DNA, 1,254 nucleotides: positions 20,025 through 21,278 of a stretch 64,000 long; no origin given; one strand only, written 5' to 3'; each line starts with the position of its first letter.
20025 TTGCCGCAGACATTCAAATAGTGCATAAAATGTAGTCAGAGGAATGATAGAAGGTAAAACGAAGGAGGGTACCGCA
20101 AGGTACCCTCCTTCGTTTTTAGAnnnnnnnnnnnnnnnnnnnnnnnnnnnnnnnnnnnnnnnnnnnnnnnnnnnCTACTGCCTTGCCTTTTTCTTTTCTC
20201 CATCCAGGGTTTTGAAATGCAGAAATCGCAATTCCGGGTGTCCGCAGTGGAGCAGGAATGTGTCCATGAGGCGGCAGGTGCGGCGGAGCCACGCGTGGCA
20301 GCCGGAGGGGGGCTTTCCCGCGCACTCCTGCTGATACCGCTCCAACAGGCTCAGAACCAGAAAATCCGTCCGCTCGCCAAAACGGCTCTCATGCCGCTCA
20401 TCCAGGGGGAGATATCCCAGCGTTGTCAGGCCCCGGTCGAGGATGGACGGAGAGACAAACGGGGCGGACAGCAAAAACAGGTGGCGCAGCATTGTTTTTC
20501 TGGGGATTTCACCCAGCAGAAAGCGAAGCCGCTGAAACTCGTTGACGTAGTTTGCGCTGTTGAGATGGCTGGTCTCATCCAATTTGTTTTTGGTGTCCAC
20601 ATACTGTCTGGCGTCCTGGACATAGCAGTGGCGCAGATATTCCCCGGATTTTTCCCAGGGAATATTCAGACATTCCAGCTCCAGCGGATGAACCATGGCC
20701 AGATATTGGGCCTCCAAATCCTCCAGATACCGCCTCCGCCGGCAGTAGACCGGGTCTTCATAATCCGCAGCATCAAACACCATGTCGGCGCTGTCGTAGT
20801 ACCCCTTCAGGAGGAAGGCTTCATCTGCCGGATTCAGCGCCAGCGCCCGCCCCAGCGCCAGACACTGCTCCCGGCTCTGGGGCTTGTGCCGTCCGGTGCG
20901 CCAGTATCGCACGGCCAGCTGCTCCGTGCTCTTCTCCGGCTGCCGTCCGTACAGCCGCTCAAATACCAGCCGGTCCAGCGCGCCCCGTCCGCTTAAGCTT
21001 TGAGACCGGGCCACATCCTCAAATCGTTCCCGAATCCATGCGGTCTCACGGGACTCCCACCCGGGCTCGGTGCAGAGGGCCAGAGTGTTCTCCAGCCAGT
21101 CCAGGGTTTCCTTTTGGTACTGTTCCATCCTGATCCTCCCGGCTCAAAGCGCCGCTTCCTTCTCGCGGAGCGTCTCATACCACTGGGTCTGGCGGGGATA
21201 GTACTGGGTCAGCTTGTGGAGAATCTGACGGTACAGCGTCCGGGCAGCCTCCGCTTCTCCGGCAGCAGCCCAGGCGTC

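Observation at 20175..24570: MATE - STAND/TPR NTPase - tandem HTH-like operon: a split STAND signalling or defence system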

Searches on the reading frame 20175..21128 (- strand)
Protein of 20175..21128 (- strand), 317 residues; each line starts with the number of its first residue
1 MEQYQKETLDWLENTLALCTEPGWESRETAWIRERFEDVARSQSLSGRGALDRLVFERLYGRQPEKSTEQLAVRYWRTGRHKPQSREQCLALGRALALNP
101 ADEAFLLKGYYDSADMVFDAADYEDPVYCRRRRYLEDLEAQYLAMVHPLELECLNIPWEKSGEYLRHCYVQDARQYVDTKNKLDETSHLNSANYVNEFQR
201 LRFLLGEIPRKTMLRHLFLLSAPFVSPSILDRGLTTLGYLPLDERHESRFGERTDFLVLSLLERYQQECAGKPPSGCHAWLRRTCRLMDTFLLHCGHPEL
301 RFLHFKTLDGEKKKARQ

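Call 3: search_protein_families(library=pfam, proteins=[window:20175-21128:-], max_evalue=0.1)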
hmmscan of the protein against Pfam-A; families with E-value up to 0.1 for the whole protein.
window:20175-21128:- (317 aa): 0 families

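Call 4: search_protein_families(library=ncbifam, proteins=[window:20175-21128:-], max_evalue=0.1)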
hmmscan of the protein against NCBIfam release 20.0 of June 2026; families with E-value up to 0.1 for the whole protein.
window:20175-21128:- (317 aa): 1 family
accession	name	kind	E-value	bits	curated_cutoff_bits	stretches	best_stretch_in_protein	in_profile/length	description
NF008520.0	PRK11447.1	equivalog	0.07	10.9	858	1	39-91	118-168/1157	cellulose synthase complex outer membrane protein BcsC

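Call 5: search_protein_families(library=padloc, proteins=[window:20175-21128:-], max_evalue=0.1)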
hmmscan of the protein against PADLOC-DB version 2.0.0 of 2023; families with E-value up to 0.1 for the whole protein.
window:20175-21128:- (317 aa): 0 families

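Call 9: find_homologous_proteins(query=window:20175-21128:-)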
Query window:20175-21128:- (317 aa): 118 proteins with E <= 0.001 among 1644 candidates.
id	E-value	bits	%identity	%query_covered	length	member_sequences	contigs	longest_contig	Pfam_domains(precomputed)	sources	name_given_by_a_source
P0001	1.7e-200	683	94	100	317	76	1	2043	-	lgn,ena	-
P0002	1.9e-194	663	91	100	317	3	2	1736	-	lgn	-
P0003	2.6e-189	646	90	100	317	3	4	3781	-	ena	-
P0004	1.6e-180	617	85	100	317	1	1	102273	-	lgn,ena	-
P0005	1.1e-177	608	85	100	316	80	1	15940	-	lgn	-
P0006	5.9e-177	606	84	100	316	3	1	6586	-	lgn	-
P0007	2.2e-175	601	84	100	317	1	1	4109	-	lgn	-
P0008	1.1e-170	585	81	100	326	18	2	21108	-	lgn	-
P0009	1.2e-163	562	79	100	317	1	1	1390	-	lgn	-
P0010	1.4e-163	562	80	100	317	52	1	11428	-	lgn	-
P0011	2.2e-162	558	78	100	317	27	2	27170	-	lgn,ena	-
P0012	3.7e-162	557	78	100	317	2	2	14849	-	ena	-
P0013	1.3e-161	555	79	100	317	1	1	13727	-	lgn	-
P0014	1.3e-161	555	79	100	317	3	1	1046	-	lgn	-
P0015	3.9e-160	550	78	100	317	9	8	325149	-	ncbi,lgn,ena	-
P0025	9.5e-118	411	60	97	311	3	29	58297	-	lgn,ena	-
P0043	1.5e-66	243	41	98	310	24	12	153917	-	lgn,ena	-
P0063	4.5e-62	228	40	96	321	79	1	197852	-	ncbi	-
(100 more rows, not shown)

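Call 11: find_encoding_contigs(protein=P0043, flank=8000, max_places=4)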
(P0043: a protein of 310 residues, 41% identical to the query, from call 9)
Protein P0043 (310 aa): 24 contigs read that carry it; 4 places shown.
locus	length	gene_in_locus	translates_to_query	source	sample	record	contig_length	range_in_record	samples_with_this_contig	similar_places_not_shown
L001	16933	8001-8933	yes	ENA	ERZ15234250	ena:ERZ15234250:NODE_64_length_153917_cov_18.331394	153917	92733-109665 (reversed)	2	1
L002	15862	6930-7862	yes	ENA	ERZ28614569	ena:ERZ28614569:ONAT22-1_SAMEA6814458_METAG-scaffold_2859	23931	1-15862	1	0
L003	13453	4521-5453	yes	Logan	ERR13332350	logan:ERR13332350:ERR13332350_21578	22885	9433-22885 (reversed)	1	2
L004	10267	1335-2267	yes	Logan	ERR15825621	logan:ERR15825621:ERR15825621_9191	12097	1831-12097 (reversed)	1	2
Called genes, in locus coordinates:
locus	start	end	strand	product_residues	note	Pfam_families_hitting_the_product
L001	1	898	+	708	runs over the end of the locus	PF07719:TPR_2 (faint), PF13431:TPR_17 (faint), PF25063:ARM_TT21_C (weak)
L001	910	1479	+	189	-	PF07719:TPR_2 (faint), PF13424:TPR_12 (faint), PF14559:TPR_19 (faint)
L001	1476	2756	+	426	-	-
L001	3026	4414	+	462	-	PF01637:ATPase_2, PF13191:AAA_16 (faint), PF13173:AAA_14, PF03008:DUF234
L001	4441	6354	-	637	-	PF00912:Transgly, PF00905:Transpeptidase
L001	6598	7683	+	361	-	PF04055:Radical_SAM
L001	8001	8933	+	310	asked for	-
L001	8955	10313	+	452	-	PF01554:MatE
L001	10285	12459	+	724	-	PF00931:NB-ARC (weak), PF13191:AAA_16 (weak), PF13424:TPR_12 (faint), PF07719:TPR_2 (faint), PF13374:TPR_10 (faint)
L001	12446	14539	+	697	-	PF13191:AAA_16 (weak), PF00931:NB-ARC, PF13374:TPR_10 (faint), PF13424:TPR_12 (weak), PF14559:TPR_19 (faint)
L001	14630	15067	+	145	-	-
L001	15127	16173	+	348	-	-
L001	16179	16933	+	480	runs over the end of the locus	-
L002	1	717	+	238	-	?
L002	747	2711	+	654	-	PF07944:Beta-AFase-like_GH127_cat, PF20736:Glyco_hydro127M, PF20737:Glyco_hydro127C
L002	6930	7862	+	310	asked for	-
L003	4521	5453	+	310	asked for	-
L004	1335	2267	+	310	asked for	-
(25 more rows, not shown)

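Call 12: find_encoding_contigs(protein=P0063, flank=8000, max_places=3)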
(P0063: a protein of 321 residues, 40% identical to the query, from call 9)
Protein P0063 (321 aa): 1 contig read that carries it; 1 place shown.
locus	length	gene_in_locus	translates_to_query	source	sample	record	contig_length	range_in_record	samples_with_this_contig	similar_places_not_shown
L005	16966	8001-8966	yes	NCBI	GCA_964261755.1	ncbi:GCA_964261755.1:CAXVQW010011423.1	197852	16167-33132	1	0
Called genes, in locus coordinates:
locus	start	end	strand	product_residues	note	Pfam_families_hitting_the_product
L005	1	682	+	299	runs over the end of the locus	PF12784:PDDEXK_2, PF27070:HTH_Rpn_C (weak)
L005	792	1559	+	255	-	PF01026:TatD_DNase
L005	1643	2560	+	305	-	PF00398:RrnaAD, PF13649:Methyltransf_25 (weak)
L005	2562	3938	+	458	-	PF00285:Citrate_synt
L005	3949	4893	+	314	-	PF00561:Abhydrolase_1, PF12146:Hydrolase_4, PF00326:Peptidase_S9 (weak)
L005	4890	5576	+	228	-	PF07385:Lyx_isomer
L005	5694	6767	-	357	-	-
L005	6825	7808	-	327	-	-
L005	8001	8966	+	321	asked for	-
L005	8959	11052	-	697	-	PF04542:Sigma70_r2, PF07638:Sigma70_ECF (weak), PF04545:Sigma70_r4, PF08281:Sigma70_r4_2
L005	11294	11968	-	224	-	PF19700:DUF6198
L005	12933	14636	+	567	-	PF07992:Pyr_redox_2, PF13738:Pyr_redox_3, PF00070:Pyr_redox, PF02852:Pyr_redox_dim, PF00581:Rhodanese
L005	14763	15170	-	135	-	PF08769:Spo0A_C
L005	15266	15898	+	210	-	PF01183:Glyco_hydro_25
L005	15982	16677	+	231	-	PF00072:Response_reg, PF00486:Trans_reg_C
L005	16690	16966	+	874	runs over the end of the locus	PF00512:HisKA, PF02518:HATPase_c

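Call 13: find_encoding_contigs(protein=P0025, flank=8000, max_places=3)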
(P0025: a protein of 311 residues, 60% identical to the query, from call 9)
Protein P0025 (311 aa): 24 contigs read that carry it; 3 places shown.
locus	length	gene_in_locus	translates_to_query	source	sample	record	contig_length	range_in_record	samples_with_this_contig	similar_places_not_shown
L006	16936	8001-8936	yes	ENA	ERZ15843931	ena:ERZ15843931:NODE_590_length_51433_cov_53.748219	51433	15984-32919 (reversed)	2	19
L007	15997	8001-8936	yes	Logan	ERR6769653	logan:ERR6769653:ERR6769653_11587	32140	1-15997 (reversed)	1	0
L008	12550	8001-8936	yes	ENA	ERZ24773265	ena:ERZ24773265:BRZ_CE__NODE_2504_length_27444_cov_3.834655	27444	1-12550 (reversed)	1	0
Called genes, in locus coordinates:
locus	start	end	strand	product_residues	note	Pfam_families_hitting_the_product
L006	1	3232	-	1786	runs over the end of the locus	PF00404:Dockerin_1 (faint), PF00041:fn3, PF13402:Peptidase_M60, PF00754:F5_F8_type_C, PF22633:F5_F8_type_C_2 (weak)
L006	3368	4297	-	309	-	PF00126:HTH_1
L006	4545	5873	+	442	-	PF01554:MatE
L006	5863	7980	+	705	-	PF13191:AAA_16, PF00931:NB-ARC, PF13374:TPR_10 (faint), PF13424:TPR_12 (faint), PF00515:TPR_1 (faint), PF13181:TPR_8 (faint)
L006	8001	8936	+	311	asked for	-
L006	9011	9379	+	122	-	-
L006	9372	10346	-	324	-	PF03576:Peptidase_S58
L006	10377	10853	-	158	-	PF12682:Flavodoxin_4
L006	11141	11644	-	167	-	PF01966:HD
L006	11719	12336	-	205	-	PF02525:Flavodoxin_2 (weak), PF03358:FMN_red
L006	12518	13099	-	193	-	PF02586:SRAP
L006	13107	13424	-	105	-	-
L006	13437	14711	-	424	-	PF00817:IMS, PF11798:IMS_HHH (weak), PF11799:IMS_C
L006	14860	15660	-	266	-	-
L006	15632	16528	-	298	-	PF00005:ABC_tran, PF13304:AAA_21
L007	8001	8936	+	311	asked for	-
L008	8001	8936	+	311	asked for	-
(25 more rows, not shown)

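Call 18: search_protein_representatives(protein=window:20175-21128:-)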
Query: 317 residues. Proteins with E-value up to 0.001 (for the whole library): 114; up to 1e-10: 95; up to 1e-30: 55. The best 114 are listed.
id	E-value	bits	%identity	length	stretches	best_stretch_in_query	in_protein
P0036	1.1e-90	320.6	50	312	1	3-309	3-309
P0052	1.7e-64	234.5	52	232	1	92-313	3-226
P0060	3.5e-63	230.2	41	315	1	19-309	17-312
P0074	1.2e-60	221.9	39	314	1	7-309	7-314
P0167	1.1e-59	218.7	40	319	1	27-308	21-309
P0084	1.6e-59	218.2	40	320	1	27-309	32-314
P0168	1.8e-58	214.7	39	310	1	27-308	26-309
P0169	6.6e-57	209.6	40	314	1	17-308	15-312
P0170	9.9e-57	209.0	36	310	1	20-309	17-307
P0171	1.4e-56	208.5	40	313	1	23-308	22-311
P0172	5.3e-55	203.3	37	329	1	27-311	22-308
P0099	1.6e-54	201.7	37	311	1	25-308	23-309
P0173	4.0e-54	200.4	38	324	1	23-308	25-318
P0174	1.7e-53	198.3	40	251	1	61-308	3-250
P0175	2.7e-53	197.7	37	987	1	26-310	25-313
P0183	8.2e-51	189.6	36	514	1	31-309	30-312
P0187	6.9e-48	179.9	37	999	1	26-308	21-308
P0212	2.0e-31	125.9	37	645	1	91-309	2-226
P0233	6.2e-17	78.2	33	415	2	41-102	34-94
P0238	3.1e-16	75.9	30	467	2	16-112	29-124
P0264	5.4e-07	45.6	30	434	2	131-308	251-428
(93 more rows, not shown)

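Call 19: search_protein_families(library=pfam, proteins=[P0175, P0187, P0183, P0212, P0238, P0264, P0233], max_evalue=0.01)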
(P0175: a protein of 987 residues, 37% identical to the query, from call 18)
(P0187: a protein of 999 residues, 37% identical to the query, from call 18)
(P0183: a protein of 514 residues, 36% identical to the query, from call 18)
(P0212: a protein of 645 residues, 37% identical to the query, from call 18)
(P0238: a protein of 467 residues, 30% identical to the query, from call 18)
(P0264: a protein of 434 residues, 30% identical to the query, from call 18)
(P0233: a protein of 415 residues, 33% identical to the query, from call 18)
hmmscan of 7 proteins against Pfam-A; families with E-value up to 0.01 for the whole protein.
P0175 (987 aa): 11 families
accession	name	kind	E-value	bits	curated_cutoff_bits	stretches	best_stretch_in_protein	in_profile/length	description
PF13424.12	TPR_12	-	2.5e-13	50.4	30.1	1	761-831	6-76/77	Tetratricopeptide repeat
PF00931.28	NB-ARC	-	1.9e-08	34.3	23.5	1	404-591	5-200/248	NB-ARC domain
PF13374.12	TPR_10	-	9.4e-08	32.3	27.5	0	759-797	3-41/42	Tetratricopeptide repeat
PF13191.12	AAA_16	-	1.3e-06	29.5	32.6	1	397-510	2-142/167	AAA ATPase domain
PF01637.24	ATPase_2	-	1.3e-05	25.6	33.2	1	398-511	2-121/225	ATPase domain predominantly from Archaea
PF07719.23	TPR_2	-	0.00078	19.8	27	0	847-876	3-32/34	Tetratricopeptide repeat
PF00515.34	TPR_1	-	0.0014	18.8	27.8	0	847-878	3-34/34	Tetratricopeptide repeat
PF17874.7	TPR_MalT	-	0.0019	18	45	0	759-879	81-195/336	MalT-like TPR region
PF13401.12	AAA_22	-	0.0022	18.8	27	0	417-513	5-96/130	AAA domain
PF20720.3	nSTAND3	-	0.0031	17.6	27.2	1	415-468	15-69/155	Novel STAND NTPase 3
PF05673.19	DUF815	-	0.0089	15.6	23.8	0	404-455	41-86/249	Protein of unknown function (DUF815)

P0187 (999 aa): 6 families
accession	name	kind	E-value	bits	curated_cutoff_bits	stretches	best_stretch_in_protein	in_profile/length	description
PF13424.12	TPR_12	-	8.8e-13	48.7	30.1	2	726-794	9-77/77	Tetratricopeptide repeat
PF13191.12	AAA_16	-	1.1e-06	29.6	32.6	1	402-510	14-147/167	AAA ATPase domain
PF17874.7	TPR_MalT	-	5.8e-06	26.2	45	1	861-973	81-191/336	MalT-like TPR region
PF05729.18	NACHT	-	5.4e-05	23.5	26.7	1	413-511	1-97/167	NACHT domain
PF13401.12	AAA_22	-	0.00023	21.9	27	0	411-507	4-96/130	AAA domain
PF00931.28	NB-ARC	-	0.0011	18.7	23.5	1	408-528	12-137/248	NB-ARC domain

P0183 (514 aa): 1 family
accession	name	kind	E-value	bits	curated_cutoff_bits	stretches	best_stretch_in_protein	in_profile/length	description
PF00931.28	NB-ARC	-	0.0054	16.5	23.5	1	402-507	3-109/248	NB-ARC domain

P0212 (645 aa): 4 families
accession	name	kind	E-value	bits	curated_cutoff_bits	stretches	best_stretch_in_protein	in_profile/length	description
PF13191.12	AAA_16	-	3.7e-09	37.7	32.6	1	315-426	10-142/167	AAA ATPase domain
PF00931.28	NB-ARC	-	3.2e-05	23.8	23.5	1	317-424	4-108/248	NB-ARC domain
PF13671.12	AAA_33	-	0.00083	20.1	27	1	331-424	1-77/143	AAA domain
PF13401.12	AAA_22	-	0.0013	19.5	27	0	330-426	6-94/130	AAA domain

P0238 (467 aa): 0 families

P0264 (434 aa): 0 families

P0233 (415 aa): 0 families

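Call 22: search_solved_structures(query=A1, max_evalue=10)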
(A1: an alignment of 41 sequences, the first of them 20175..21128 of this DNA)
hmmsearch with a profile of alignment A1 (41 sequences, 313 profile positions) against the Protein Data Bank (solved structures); distinct sequences matched with E-value up to 10: 0.

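Call 26: predict_structure(alignment_id=A1)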
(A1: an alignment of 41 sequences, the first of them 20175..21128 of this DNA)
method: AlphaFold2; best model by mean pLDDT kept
length: 317 residues; sequences in the alignment: 41
mean_pLDDT: 91.3   pTM: 0.89
mean pLDDT of the five models: 91.3, 91.0, 90.5, 90.0, 89.8
residues with pLDDT >= 90: 248; 70-90: 43; 50-70: 20; < 50: 6
segments of 3 or more residues with pLDDT < 50: 313-317
pLDDT, mean of each block of 10 residues (from residue 1): 87 95 89 97 95 98 95 94 95 98 97 96 97 97 91 88 90 87 62 76 95 97 97 98 94 96 97 95 96 95 78 48
secondary structure, 60 per line:
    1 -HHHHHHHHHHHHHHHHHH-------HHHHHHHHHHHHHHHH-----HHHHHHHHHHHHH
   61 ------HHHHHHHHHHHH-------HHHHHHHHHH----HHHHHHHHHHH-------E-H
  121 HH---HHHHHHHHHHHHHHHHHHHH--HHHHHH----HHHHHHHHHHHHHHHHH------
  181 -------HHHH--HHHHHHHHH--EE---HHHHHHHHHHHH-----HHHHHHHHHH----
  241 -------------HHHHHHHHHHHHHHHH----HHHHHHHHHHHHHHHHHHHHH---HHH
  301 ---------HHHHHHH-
elements in order: H2-19 H27-42 H48-60 H67-78 H86-95 H100-110 H126-145 H148-153 H158-174 H188-191 H194-202 H210-221 H227-236 H254-269 H274-294 H310-316

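Call 32: fold_search(model_id=the predicted structure, library=pdb)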
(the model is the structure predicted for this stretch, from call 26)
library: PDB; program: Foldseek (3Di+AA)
matches with E <= 10: 198; with E <= 0.001: 0
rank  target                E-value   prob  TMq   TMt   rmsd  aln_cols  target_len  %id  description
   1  5w4m_A                3.0e-01  0.12  0.15  0.17  16.4       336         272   10  Crystal structure of Streptococcus dysgalactiae SHP pheromone receptor Rgg2(C45S) (released 2017-10-25)
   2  6qer_D                3.3e-01  0.13  0.16  0.17  22.5       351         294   11  Apo Form Of ComR From S. Thermophilus in space group C2 (released 2019-02-20)
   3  6w1a_A                3.3e-01  0.12  0.16  0.17  17.8       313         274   10  Crystal structure of Streptococcus dysgalactiae SHP pheromone receptor Rgg2 bound to DNA (released 2020-10-21)
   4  4yv9_D                3.6e-01  0.08  0.14  0.16  17.2       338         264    9  X-ray crystal structure of Streptococcus dysgalactiae SHP pheromone receptor Rgg2 (released 2015-04-08)
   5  4yv6_D                4.6e-01  0.11  0.15  0.17  15.7       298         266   11  X-ray crystal structure of Streptococcus dysgalactiae SHP pheromone receptor Rgg2 (released 2015-04-08)
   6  4yv6_C                4.9e-01  0.09  0.15  0.17  16.7       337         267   10  X-ray crystal structure of Streptococcus dysgalactiae SHP pheromone receptor Rgg2 (released 2015-04-08)
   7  5w4n_A                7.9e-01  0.07  0.15  0.17  16.7       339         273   11  Crystal structure of Streptococcus dysgalactiae SHP pheromone receptor Rgg2(C45S) (released 2017-10-25)
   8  2axz_B                1.1e+00  0.08  0.18  0.19  15.9       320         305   10  Crystal structure of PrgX/cCF10 complex (released 2005-12-06)
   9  6w1a_B                1.1e+00  0.08  0.16  0.17  17.1       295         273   10  Crystal structure of Streptococcus dysgalactiae SHP pheromone receptor Rgg2 bound to DNA (released 2020-10-21)
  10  6jq1_A                1.3e+00  0.25  0.17  0.36  13.5       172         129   15  Crystal Structure of DdrO from Deinococcus geothermalis (released 2019-08-28)
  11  6wki_A                1.3e+00  0.04  0.13  0.14  21.0       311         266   12  Crystal structure of pentalenene synthase mutant F76H (released 2020-08-26)
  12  9ukn_F                1.3e+00  0.03  0.12  0.11  32.4       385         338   11  CryoEM structure of the T.thermophilus transcription initiation complex (released 2025-10-22)
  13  2axz_C                1.4e+00  0.08  0.19  0.20  16.9       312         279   10  Crystal structure of PrgX/cCF10 complex (released 2005-12-06)
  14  9lth                  1.5e+00  0.06  0.17  0.18  17.7       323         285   11  Crystal structure of transcriptional regulator (NrpR) from Streptococcus salivarius K12 (released 2025-05-21)
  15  6jq1_B                1.6e+00  0.20  0.17  0.36  13.4       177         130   16  Crystal Structure of DdrO from Deinococcus geothermalis (released 2019-08-28)
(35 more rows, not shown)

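Call 33: search_protein_families(library=pfam, alignment_id=A1, max_evalue=10)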
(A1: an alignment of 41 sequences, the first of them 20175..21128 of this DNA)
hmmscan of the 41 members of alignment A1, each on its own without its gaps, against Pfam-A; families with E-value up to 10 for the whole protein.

A. member 1, window:20175-21128:- (317 aa): 0 families

B. families by the number of members that match (of 41 scanned): 12 families
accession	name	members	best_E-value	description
PF16244.11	DUF4901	1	0.012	YcdB, YcdC repeated domain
PF00848.25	Ring_hydroxyl_A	1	0.012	Ring hydroxylating alpha subunit (catalytic domain)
PF01426.24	BAH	1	0.029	BAH domain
PF21924.1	XRCC4_CC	1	0.052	XRCC4 coiled-coil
PF04719.20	TAFII28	1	0.053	hTAFII28-like protein conserved region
PF08631.16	SPO22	1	0.055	Meiosis protein SPO22/ZIP4 like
PF04010.18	DUF357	1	0.074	Protein of unknown function (DUF357)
PF13428.12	TPR_14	1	0.1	Tetratricopeptide repeat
PF03800.19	Nuf2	1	0.14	Nuf2 family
PF22181.1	TarS_linker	1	0.21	Glycosyl transferase TarS linker domain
PF16300.11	WD40_4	1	0.25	Type of WD40 repeat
PF24629.1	STATB_N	1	0.28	Signal transducer and activator of transcription b N-terminal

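Call 38: find_encoding_contigs(protein=P0175, flank=8000, max_places=3)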
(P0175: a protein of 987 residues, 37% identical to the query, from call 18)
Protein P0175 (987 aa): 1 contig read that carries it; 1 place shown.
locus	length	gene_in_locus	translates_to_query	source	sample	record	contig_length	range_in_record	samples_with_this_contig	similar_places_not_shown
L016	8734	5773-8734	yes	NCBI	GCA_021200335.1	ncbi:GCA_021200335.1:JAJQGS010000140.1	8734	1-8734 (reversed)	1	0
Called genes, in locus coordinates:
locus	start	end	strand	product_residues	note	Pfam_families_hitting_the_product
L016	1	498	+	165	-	PF04055:Radical_SAM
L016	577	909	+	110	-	-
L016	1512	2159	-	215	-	PF02390:Methyltransf_4, PF13847:Methyltransf_31 (weak)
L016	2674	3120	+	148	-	-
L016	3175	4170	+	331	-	-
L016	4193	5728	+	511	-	-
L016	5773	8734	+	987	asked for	PF00931:NB-ARC, PF01637:ATPase_2 (faint), PF13191:AAA_16 (weak), PF13374:TPR_10 (faint), PF13424:TPR_12 (weak)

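Call 39: find_encoding_contigs(protein=P0187, flank=8000, max_places=3)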
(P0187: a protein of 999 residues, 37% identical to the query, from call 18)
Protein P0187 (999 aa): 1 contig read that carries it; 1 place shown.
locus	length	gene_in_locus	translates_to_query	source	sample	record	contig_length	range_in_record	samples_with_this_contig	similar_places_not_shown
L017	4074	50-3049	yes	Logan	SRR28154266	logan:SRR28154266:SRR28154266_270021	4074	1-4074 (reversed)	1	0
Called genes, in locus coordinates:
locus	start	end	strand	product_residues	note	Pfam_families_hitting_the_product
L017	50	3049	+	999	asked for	PF13191:AAA_16 (weak), PF13424:TPR_12 (weak), PF17874:TPR_MalT (faint)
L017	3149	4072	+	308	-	?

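Call 40: fold_search(model_id=the predicted structure, library=viral)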
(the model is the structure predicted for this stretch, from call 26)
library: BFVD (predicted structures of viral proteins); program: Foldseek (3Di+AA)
matches with E <= 10: 193; with E <= 0.001: 0
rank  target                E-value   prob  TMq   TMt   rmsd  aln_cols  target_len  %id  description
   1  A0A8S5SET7            3.7e-01  0.47  0.17  0.34  14.3       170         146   12  Helix-turn-helix domain protein [Caudovirales sp. ctrNG92]
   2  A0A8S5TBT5            6.0e-01  0.16  0.20  0.27  16.8       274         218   16  Helix-turn-helix domain protein [Myoviridae sp. ct89I2]
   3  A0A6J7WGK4            6.6e-01  0.07  0.13  0.14  26.2       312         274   12  Uncharacterized protein [uncultured Caudovirales phage]
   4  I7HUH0                7.6e-01  0.06  0.14  0.06  22.1       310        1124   14  RNA-directed RNA polymerase [Aspergillus foetidus dsRNA mycovirus]
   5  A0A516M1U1            8.4e-01  0.28  0.18  0.35  14.5       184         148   15  (no name in the UniProt tables at hand)
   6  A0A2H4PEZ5            9.2e-01  0.84  0.19  0.50   4.3        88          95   18  Helix-turn-helix DNA binding protein [Gordonia phage BENtherdunthat]
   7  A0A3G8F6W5            1.1e+00  0.87  0.18  0.55   2.9        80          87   16  Putative cI-like repressor [Streptococcus phage CHPC663]
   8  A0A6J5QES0            1.2e+00  0.90  0.18  0.56   3.3        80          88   21  HTH_XRE domain containing protein [uncultured Caudovirales phage]
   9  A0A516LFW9            1.4e+00  0.87  0.18  0.66   5.4        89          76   19  (no name in the UniProt tables at hand)
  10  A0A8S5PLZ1            1.4e+00  0.30  0.16  0.41  15.7       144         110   17  Helix-turn-helix domain protein [Siphoviridae sp. ct8NQ14]
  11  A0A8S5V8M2            1.4e+00  0.14  0.17  0.25  17.6       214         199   16  Helix-turn-helix domain protein [Myoviridae sp. ctDzM5]
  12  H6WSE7                1.4e+00  0.12  0.17  0.28  14.5       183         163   12  Repressor [Mycobacterium phage Spartacus]
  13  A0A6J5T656            1.7e+00  0.66  0.17  0.56   4.6        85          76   14  Couple_hipB, transcriptional regulator, y4mF family [uncultured Caudovirales phage]
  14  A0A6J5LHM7            1.7e+00  0.75  0.16  0.54   3.2        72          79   26  HTH_XRE domain containing protein [uncultured Caudovirales phage]
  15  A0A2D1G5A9            1.9e+00  0.30  0.18  0.31  14.4       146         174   15  HTH cro/C1-type domain-containing protein [Staphylococcus phage phiSa2wa_st1]
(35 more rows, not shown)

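Call 45: find_related_loci(query=A1, collection=genome_contigs, flank=10000)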
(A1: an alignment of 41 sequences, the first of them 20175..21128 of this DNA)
Query A1 (317 aa) in genome_contigs; peptide patterns used: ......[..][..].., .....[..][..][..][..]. (x = any residue, [..] = any of these).
156 stretches matched a pattern; 97 encode a relative of the query (tblastn E <= 1e-3); the best 80 are kept; 80 distinct loci.
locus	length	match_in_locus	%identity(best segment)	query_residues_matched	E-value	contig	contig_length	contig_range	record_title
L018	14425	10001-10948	84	1-316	1e-176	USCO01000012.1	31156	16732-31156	uncultured Clostridiales bacterium isolate UMGS1583 genome assembly, contig: NODE_768_length_31156_cov_3.204527, whole g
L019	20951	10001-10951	80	1-317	7e-170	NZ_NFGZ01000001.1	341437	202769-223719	Flavonifractor sp. An92 An92_contig_1, whole genome shotgun sequence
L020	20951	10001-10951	93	1-317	0e+0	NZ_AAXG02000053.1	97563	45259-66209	Pseudoflavonifractor capillosus ATCC 29799 B_capillosus-2.0.1_Cont400, whole genome shotgun sequence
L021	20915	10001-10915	51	11-308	3e-87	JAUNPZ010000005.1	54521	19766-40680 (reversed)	MAG: Lachnospiraceae bacterium isolate S36M_St_66 NODE_334_length_54521_cov_25.521463, whole genome shotgun sequence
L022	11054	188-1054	40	25-310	2e-72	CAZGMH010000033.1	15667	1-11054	MAG TPA_asm: uncultured Eubacterium sp. isolate SRP222994_co1_173 genome assembly, contig: NODE_7860_length_15667_cov_12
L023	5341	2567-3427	41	25-308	2e-71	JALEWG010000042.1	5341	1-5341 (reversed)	MAG: Lachnospiraceae bacterium isolate SUG393 k141_5420798, whole genome shotgun sequence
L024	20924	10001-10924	41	1-310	6e-69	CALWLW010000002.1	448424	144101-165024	MAG: uncultured Lachnoclostridium sp. isolate BRZ_GB__bin22 genome assembly, contig: BRZ_GB__NODE_11_length_448424_cov_1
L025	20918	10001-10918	40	6-308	7e-69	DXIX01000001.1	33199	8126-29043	MAG TPA_asm: Candidatus Blautia intestinigallinarum isolate CHK186-9876 CHK186__C2278_L33199_SAMEA5754830, whole genome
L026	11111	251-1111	40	25-308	3e-67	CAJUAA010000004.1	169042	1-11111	MAG TPA_asm: uncultured Lachnospiraceae bacterium isolate MGBC121754 genome assembly, contig: MGBC121754.4, whole genome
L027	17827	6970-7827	39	25-308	1e-67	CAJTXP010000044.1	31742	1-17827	MAG TPA_asm: uncultured Lachnospiraceae bacterium isolate MGBC119923 genome assembly, contig: MGBC119923.44, whole genom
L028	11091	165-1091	40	12-315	2e-67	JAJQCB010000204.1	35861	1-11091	MAG: Clostridiales bacterium isolate C.6_10 NODE_166_length_35861_cov_8.439926, whole genome shotgun sequence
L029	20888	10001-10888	41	19-309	2e-67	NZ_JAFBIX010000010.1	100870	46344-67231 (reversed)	Faecalicatena contorta strain ET55 Prase_15_NODE_10_length_100870_cov_19.2292, whole genome shotgun sequence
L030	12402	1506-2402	41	14-310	7e-67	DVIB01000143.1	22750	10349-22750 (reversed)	MAG TPA_asm: Candidatus Choladocola avistercoris isolate ChiBcec18-1958 ChiBcec18__C59754_L22750_SRR6323127, whole genom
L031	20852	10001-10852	42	28-308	4e-67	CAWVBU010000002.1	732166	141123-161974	MAG: uncultured Blautia sp. isolate metabat2_pooled_hifiasm.178 MAG genome assembly, contig: s7683.ctg009603l, whole gen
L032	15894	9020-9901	41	19-310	3e-66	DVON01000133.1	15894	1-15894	MAG TPA_asm: Candidatus Pullilachnospira stercoravium isolate ChiBcec2-4451 ChiBcec2__C46126_L15894_SRR6323107, whole ge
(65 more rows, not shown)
